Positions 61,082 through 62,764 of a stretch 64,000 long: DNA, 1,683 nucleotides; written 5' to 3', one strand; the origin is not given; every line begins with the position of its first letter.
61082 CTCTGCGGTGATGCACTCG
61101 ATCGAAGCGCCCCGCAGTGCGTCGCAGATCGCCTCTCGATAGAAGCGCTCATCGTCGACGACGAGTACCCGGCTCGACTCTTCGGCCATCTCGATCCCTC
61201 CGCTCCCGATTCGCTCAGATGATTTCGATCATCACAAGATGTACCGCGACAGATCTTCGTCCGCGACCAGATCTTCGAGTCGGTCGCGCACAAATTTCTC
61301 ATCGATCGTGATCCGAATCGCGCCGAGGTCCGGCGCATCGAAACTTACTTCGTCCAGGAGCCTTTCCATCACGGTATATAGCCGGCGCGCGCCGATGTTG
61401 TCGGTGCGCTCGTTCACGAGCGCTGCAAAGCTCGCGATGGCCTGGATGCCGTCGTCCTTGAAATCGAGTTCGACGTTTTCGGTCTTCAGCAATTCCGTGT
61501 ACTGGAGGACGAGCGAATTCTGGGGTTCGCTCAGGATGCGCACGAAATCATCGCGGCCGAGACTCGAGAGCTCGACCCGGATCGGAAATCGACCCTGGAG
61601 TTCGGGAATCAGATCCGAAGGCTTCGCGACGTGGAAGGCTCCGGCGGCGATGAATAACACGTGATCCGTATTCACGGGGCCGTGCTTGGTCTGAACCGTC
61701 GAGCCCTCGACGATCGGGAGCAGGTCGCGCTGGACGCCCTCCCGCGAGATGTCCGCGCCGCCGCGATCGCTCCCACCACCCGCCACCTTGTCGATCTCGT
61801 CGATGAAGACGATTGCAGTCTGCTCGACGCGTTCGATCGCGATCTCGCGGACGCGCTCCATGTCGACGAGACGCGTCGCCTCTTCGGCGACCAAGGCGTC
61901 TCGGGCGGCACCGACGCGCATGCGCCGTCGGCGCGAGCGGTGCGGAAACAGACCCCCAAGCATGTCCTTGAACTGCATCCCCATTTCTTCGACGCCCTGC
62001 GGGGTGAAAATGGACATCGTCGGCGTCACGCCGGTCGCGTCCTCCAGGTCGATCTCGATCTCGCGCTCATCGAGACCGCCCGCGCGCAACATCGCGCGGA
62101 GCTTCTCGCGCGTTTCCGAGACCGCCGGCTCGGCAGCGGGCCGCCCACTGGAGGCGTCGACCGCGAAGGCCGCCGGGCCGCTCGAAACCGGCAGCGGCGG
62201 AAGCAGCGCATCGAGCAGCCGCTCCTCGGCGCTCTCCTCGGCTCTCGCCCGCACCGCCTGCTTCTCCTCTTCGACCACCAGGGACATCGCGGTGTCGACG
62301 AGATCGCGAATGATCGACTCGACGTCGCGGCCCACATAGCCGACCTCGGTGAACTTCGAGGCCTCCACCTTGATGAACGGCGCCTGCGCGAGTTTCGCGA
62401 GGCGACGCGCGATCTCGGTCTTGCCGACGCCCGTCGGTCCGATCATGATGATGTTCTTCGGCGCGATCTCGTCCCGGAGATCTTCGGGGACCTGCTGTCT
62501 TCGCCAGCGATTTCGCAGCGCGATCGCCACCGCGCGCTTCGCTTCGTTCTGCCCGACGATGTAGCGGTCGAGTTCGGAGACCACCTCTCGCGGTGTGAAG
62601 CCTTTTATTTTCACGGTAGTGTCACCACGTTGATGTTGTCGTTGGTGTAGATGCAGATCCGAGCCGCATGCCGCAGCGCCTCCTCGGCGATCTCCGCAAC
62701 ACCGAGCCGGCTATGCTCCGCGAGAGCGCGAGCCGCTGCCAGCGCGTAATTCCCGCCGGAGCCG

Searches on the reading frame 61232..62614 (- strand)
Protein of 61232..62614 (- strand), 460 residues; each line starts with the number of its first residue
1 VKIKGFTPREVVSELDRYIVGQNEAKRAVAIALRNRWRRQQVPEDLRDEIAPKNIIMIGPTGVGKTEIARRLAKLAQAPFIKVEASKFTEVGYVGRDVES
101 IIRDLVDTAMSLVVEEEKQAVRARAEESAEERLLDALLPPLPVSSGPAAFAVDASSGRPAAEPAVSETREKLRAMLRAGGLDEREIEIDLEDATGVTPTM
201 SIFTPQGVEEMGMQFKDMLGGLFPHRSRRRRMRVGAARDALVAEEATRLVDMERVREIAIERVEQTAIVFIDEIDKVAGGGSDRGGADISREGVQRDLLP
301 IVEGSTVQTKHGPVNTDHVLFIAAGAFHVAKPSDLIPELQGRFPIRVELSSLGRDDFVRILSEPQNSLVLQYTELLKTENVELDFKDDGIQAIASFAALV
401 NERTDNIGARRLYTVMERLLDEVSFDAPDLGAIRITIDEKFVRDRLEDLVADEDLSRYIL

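Call 70: search_protein_families(library=pfam, proteins=[window:61232-62614:-], max_evalue=0.00001)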
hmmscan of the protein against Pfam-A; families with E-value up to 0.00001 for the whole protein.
window:61232-62614:- (460 aa): 4 families
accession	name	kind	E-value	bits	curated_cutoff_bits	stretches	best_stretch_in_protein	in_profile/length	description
PF07724.20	AAA_2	-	2.9e-32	112.5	27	1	185-346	3-166/166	AAA domain (Cdc48 subfamily)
PF00004.35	AAA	-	1.9e-18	67.6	21.2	2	55-139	1-90/131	ATPase family associated with various cellular activities (AAA)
PF07728.20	AAA_5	-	4e-07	30.6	22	0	54-90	1-38/139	AAA domain (dynein-related subfamily)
PF13401.12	AAA_22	-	3.8e-06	27.7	27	0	54-132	7-82/130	AAA domain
